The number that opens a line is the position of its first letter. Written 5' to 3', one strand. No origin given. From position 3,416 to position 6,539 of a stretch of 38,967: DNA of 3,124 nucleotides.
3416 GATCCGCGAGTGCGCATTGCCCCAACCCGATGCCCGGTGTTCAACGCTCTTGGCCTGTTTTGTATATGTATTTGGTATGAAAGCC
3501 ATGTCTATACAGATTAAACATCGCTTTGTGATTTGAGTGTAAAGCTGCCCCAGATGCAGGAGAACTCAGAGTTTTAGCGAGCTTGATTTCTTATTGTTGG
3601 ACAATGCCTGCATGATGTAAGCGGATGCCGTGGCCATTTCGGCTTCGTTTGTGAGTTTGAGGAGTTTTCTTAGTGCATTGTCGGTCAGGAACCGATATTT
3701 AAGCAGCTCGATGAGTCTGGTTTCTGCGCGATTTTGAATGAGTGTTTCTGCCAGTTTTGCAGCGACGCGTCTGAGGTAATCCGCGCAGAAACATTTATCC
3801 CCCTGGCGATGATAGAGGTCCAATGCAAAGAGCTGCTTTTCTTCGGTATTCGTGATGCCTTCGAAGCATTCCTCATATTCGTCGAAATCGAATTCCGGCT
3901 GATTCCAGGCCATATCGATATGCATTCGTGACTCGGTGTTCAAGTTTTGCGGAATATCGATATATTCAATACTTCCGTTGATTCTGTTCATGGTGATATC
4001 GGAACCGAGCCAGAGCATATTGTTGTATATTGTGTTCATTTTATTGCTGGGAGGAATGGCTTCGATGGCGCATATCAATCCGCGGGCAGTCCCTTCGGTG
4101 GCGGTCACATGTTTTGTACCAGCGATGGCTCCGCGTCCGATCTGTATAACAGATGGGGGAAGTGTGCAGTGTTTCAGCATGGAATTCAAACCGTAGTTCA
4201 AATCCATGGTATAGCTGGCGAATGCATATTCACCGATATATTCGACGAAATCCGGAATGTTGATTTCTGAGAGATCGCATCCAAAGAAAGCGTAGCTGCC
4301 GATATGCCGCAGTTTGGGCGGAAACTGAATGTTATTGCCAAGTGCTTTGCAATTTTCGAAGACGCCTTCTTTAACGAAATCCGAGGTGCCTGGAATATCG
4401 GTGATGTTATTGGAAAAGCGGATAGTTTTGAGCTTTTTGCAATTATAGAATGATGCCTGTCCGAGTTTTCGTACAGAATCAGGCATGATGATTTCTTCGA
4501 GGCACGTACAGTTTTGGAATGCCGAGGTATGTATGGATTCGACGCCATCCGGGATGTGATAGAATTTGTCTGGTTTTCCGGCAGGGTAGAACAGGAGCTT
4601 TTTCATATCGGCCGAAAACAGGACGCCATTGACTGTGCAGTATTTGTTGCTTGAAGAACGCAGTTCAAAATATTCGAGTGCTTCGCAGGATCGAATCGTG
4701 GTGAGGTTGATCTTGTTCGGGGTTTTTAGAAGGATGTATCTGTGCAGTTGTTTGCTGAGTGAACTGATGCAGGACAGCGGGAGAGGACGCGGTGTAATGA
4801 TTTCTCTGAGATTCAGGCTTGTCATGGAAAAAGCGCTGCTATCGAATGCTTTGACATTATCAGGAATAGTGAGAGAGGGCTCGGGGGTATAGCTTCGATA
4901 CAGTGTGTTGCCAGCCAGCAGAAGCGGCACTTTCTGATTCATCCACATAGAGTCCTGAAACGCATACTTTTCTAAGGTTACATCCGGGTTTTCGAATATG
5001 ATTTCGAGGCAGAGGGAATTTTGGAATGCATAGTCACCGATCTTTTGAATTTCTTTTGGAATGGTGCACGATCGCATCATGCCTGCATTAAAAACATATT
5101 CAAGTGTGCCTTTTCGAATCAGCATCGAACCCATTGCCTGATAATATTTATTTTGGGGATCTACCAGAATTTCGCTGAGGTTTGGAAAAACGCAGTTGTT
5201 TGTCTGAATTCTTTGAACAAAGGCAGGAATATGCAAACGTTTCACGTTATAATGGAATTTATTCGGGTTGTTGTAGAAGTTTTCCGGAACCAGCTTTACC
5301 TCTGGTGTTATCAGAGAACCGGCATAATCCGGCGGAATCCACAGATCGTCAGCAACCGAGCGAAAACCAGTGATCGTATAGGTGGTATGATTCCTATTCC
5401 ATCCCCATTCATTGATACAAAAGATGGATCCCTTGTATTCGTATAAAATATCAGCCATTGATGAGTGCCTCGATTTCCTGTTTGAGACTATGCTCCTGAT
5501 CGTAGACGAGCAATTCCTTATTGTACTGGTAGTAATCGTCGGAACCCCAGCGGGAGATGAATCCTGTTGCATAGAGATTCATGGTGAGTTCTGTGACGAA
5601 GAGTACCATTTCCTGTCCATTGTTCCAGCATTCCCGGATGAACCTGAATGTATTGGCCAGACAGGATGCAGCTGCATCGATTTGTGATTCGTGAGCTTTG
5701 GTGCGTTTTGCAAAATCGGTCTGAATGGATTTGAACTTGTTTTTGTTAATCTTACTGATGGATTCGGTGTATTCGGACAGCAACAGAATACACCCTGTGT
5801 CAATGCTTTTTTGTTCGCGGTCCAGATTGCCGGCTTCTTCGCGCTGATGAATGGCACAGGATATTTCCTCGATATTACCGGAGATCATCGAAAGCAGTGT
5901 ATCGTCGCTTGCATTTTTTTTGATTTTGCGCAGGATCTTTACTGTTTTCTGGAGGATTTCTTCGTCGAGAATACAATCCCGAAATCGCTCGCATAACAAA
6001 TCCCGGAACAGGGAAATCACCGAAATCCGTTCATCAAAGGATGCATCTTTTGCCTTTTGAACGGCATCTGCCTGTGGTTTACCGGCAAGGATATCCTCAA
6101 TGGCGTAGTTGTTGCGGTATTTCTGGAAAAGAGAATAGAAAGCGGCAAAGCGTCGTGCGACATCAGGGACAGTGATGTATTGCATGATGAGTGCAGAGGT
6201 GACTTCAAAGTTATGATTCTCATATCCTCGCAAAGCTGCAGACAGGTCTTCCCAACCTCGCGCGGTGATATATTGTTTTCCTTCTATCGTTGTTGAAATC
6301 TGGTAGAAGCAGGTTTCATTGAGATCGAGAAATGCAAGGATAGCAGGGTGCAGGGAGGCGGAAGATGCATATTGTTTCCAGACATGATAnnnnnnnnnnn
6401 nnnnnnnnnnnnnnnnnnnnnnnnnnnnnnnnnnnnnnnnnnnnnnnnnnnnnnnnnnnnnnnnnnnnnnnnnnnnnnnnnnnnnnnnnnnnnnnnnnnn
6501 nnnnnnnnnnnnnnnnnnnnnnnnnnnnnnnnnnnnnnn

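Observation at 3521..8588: Low-GC, translationally coupled VWA / MoxR-AAA / cytoplasmic-LRR three-gene cassette: candidate undescribed NTPase-driven sensor system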

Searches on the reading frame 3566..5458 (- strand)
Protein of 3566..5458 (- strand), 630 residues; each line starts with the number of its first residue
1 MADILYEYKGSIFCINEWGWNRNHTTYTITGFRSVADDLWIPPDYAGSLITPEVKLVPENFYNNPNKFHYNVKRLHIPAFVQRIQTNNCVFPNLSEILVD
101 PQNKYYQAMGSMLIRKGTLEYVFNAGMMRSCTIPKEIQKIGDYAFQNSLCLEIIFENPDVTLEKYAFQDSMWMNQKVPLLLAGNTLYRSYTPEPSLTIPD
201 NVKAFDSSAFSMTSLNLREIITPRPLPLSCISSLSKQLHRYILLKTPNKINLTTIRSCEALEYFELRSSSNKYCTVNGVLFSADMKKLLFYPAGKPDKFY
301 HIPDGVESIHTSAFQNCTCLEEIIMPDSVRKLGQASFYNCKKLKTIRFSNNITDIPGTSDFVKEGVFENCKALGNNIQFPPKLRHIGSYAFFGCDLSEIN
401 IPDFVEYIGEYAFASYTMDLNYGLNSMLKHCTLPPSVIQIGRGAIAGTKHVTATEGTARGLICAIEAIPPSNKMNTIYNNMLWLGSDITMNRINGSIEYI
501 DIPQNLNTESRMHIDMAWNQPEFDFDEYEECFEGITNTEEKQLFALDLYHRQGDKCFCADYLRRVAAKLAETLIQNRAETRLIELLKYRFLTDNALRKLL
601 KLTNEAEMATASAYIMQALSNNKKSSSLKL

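Call 8: search_protein_families(library=pfam, proteins=[window:3566-5458:-], max_evalue=0.01)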
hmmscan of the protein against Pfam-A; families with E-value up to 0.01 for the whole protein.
window:3566-5458:- (630 aa): 1 family
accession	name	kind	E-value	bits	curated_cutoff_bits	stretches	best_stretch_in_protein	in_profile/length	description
PF13306.12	LRR_5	-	4.5e-49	166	27.7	3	301-415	17-122/127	BspA type Leucine rich repeat region (6 copies)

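Call 9: search_protein_families(library=ncbifam, proteins=[window:3566-5458:-], max_evalue=0.01)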
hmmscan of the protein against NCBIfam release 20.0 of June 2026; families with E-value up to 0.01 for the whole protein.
window:3566-5458:- (630 aa): 1 family
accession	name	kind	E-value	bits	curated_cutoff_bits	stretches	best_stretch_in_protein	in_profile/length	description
NF047961.1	adhesin_HupY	equivalog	2.4e-10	39.2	1250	1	357-418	195-255/978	leucine-rich repeat adhesin HupY/LrrG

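Call 10: search_protein_families(library=padloc, proteins=[window:3566-5458:-], max_evalue=0.01)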
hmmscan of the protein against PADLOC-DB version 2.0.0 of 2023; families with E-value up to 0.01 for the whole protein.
window:3566-5458:- (630 aa): 0 families
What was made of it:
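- On Known anti-phage defence systems (PADLOC-DB v2): There is nothing for the VWA or LRR proteins (call 10).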

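Call 32: find_homologous_proteins(query=A2, max_evalue=1e-20)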
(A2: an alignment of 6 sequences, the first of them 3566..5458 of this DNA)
Query A2 (6 sequences) (630 aa, profile of the alignment): 4145 proteins with E <= 1e-20 among 8000 candidates; the best 120 are listed.
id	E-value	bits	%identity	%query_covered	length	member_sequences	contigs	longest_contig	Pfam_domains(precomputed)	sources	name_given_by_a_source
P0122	5.1e-266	902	100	100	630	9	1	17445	PF13306.13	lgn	-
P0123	3.5e-253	860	39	85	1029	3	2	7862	PF13306.13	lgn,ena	-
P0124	7.1e-246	836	85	98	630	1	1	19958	PF13306.13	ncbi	-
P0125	1.4e-224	765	32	57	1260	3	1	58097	PF13306.13,PF00207.29,PF25354.2,PF22359.3,PF02368.25,PF20578.5,PF13855.13,PF26918.1,PF21764.4,PF26182.1,PF12799.14,PF23952.2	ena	-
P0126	3.1e-219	748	32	53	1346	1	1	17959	PF21605.4,PF13306.13,PF25059.2,PF10660.15,PF05725.19,PF12799.14,PF13855.13,PF00041.28,PF23952.2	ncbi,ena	-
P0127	5.4e-211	720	61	100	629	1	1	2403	PF13306.13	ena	-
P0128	4.1e-210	718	59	100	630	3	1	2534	PF13306.13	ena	-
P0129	7.9e-209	713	29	52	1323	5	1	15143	PF21605.4,PF13306.13,PF25059.2,PF13855.13,PF00041.28,PF23952.2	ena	-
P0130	6.9e-208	710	29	55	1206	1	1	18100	PF21605.4,PF13306.13,PF25059.2,PF05725.19,PF12799.14,PF13855.13,PF00041.28,PF23952.2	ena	-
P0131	2.9e-203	695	28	51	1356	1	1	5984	PF13306.13,PF13855.13,PF08758.18,PF23952.2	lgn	-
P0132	7.4e-202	690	29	49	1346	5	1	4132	PF13306.13,PF13855.13,PF23952.2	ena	-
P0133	3.0e-198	678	33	98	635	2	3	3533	PF13306.13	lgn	-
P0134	6.4e-198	677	32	53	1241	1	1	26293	PF21605.4,PF13306.13,PF25059.2,PF10660.15,PF05725.19,PF12799.14,PF13855.13,PF00041.28,PF16656.12,PF23952.2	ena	-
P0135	2.4e-197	675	25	58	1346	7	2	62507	PF13306.13,PF13855.13,PF23952.2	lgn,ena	-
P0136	5.8e-195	668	23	65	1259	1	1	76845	PF13306.13,PF10660.15,PF00659.25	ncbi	-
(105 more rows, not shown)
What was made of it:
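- LRR_5 genes are very numerous in gut Firmicutes: 4145 hits at E<=1e-20, mostly long surface proteins (call 32).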

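Call 48: predict_structure(alignment_id=A3)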
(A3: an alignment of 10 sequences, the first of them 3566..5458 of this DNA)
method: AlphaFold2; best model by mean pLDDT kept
length: 630 residues; sequences in the alignment: 10
mean_pLDDT: 89.7   pTM: 0.78
mean pLDDT of the five models: 89.7, 89.0, 88.5, 88.2, 88.1
residues with pLDDT >= 90: 425; 70-90: 168; 50-70: 34; < 50: 3
segments of 3 or more residues with pLDDT < 50: none
pLDDT, mean of each block of 10 residues (from residue 1): 82 83 74 93 87 87 74 95 89 94 94 94 91 94 91 93 90 89 92 93 91 88 94 94 94 93 95 96 98 97 98 96 98 97 97 93 92 93 96 94 96 85 82 96 92 94 85 52 83 89 87 92 91 88 89 86 92 88 88 91 90 88 56
secondary structure, 60 per line:
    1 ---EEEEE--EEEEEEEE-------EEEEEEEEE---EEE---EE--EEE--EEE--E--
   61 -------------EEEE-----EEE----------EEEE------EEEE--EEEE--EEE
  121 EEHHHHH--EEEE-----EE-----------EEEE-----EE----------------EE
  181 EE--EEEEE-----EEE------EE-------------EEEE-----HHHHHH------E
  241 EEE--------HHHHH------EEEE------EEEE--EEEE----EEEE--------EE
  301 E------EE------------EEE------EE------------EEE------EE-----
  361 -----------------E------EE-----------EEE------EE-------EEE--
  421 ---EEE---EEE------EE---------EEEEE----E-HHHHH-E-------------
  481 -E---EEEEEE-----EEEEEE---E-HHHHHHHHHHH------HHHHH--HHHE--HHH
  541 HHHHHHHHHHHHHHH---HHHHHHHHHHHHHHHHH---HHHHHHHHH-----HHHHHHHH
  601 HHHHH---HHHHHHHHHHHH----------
elements in order: E4-8 E11-18 E26-34 E38-40 E48-50 E53-55 E74-77 E83-85 E96-99 E106-109 E112-115 E118-122 H123-127 E130-133 E152-155 E179-182 E185-189 E195-197 E219-222 H228-233 E240-243 H252-256 E263-266 E273-276 E279-282 E287-290 E299-301 E322-324 E345-347 E398-400 E416-418 E424-426 E430-432 E450-454 H461-465 E486-491 E497-502 H508-518 H525-529 H538-555 H559-575 H579-587 H593-605 H609-620
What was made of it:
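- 3599..4093 (-): C-terminal 'handle' of the LRR protein (aa 456-620). It starts with the EGTARGL motif, has a beta-hairpin at 486-502 and a helical bundle at 508-620. It matches no Pfam family. AF2 model (call 48).
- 3569..3598 (-): Flexible C-terminal tail .............-COOH, carrying the conserved terminal motif K-K-x-[ST]-[FL]-[RK]-L. pLDDT is 56 for the last 10 residues (call 48).
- Checked: C-terminal region of the LRR protein (call 48; pLDDT 89.7): residues 456-630 are non-LRR.
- The tail is flexible in the model (call 48).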

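Call 51: fold_search(model_id=the predicted structure, library=pdb)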
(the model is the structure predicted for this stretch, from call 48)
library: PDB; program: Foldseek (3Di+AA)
matches with E <= 10: 302; with E <= 0.001: 14
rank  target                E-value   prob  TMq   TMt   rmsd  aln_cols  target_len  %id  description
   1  4gt6                  4.0e-12  1.00  0.22  0.36  15.2       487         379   18  Crystal structure of a leucine rich cell surface protein (FAEPRAA2165_01021) from Faecalibacterium prausnitzii A2-165 at (released 2012-09-26)
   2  4cp6                  8.7e-11  1.00  0.26  0.38  14.6       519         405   14  The Crystal structure of Pneumococcal vaccine antigen PcpA (released 2015-02-25)
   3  4h09_B                1.6e-10  1.00  0.22  0.33  14.6       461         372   17  Crystal structure of a leucine-rich repeat protein (EUBVEN_01088) from Eubacterium ventriosum ATCC 27560 at 2.50 A res (released 2012-10-10)
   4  4h09_C                2.1e-10  1.00  0.22  0.33  14.9       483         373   17  Crystal structure of a leucine-rich repeat protein (EUBVEN_01088) from Eubacterium ventriosum ATCC 27560 at 2.50 A res (released 2012-10-10)
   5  4h09_D                2.6e-10  1.00  0.22  0.33  14.9       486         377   17  Crystal structure of a leucine-rich repeat protein (EUBVEN_01088) from Eubacterium ventriosum ATCC 27560 at 2.50 A res (released 2012-10-10)
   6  4h09_A                3.2e-10  1.00  0.22  0.33  14.9       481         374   17  Crystal structure of a leucine-rich repeat protein (EUBVEN_01088) from Eubacterium ventriosum ATCC 27560 at 2.50 A res (released 2012-10-10)
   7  4h09_E                5.1e-10  1.00  0.22  0.32  15.0       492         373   17  Crystal structure of a leucine-rich repeat protein (EUBVEN_01088) from Eubacterium ventriosum ATCC 27560 at 2.50 A res (released 2012-10-10)
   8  4fs7                  5.4e-08  1.00  0.26  0.39  12.7       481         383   18  Crystal structure of a leucine-rich repeat protein (BACOVA_04585) from Bacteroides ovatus ATCC 8483 at 1.19 A resolution (released 2012-09-19)
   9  6mlx_A                5.8e-06  1.00  0.19  0.48   5.1       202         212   22  Crystal structure of T. pallidum Leucine Rich Repeat protein (TpLRR) (released 2019-07-17)
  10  4fdw                  1.0e-05  1.00  0.22  0.34  14.7       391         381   15  Crystal structure of a putative cell surface protein (BACOVA_01565) from Bacteroides ovatus ATCC 8483 at 2.05 A resoluti (released 2012-07-25)
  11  6mlx_C                1.6e-05  1.00  0.24  0.66   7.2       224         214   23  Crystal structure of T. pallidum Leucine Rich Repeat protein (TpLRR) (released 2019-07-17)
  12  6mlx_B                1.7e-05  1.00  0.21  0.58   7.0       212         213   23  Crystal structure of T. pallidum Leucine Rich Repeat protein (TpLRR) (released 2019-07-17)
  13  4fd0                  5.9e-05  1.00  0.22  0.34  12.4       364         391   16  Crystal structure of a putative cell surface protein (BACCAC_03700) from Bacteroides caccae ATCC 43185 at 2.07 A resolut (released 2012-07-25)
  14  7crf_A                6.8e-04  0.80  0.14  0.12  19.0       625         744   12  Crystal structure of human TLR8 in complex with CU-CPD107 (released 2021-06-23)
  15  8ben_D                1.0e-03  0.66  0.11  0.16  18.0       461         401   13  LRR domain Structure of the LRRC8C protein (released 2022-12-14)
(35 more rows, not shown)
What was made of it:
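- On BspA-like LRR surface adhesins: 166 bits (call 8); structural hits in call 51.
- Closest known: BspA-type LRR_5 surface proteins. Same: They share the repeat type and solenoid fold (Pfam 166 bits, call 8; Foldseek E 4e-12 to 1e-5, call 51).
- The NCBIfam adhesin model HupY/LrrG gives a partial hit (call 9), and the closest structures are cell-surface LRR proteins (call 51).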

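Call 61: search_protein_families(library=phrogs, proteins=[window:3566-5458:-], max_evalue=0.001)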
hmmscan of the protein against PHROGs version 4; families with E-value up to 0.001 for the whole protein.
window:3566-5458:- (630 aa): 2 families
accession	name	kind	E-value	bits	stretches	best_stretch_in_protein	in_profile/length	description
phrog_18805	-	unknown function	3.1e-19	70.2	1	308-415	246-352/457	-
phrog_35892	-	unknown function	1.5e-17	63.6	1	128-449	383-692/1181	-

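Call 86: search_protein_families(library=pfam, alignment_id=A7, max_evalue=0.0001)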
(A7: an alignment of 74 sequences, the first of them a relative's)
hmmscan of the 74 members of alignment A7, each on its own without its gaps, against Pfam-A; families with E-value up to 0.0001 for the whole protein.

A. member 1, P0127 (629 aa): 1 family
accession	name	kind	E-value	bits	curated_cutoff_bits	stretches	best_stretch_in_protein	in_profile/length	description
PF13306.12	LRR_5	-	1.8e-49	167.3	27.7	3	298-415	14-122/127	BspA type Leucine rich repeat region (6 copies)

B. families by the number of members that match (of 74 scanned): 3 families
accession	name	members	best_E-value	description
PF13306.12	LRR_5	74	3.1e-91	BspA type Leucine rich repeat region (6 copies)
PF13855.12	LRR_8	6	4.8e-13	Leucine rich repeat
PF12799.13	LRR_4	1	3.3e-07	Leucine Rich repeats (2 copies)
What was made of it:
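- On BspA-like LRR surface adhesins: LRR families are the only Pfam families in 74 of 74 relatives (call 86).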

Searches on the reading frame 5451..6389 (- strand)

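Call 100: search_protein_families(library=pfam, proteins=[window:5451-6389:-], max_evalue=0.1)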
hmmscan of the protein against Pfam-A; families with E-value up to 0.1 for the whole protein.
window:5451-6389:- (312 aa): 1 family
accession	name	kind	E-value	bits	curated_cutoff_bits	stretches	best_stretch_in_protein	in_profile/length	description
PF25656.1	DUF7945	-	0.039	14.7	27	0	242-287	15-59/123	Domain of unknown function (DUF7945)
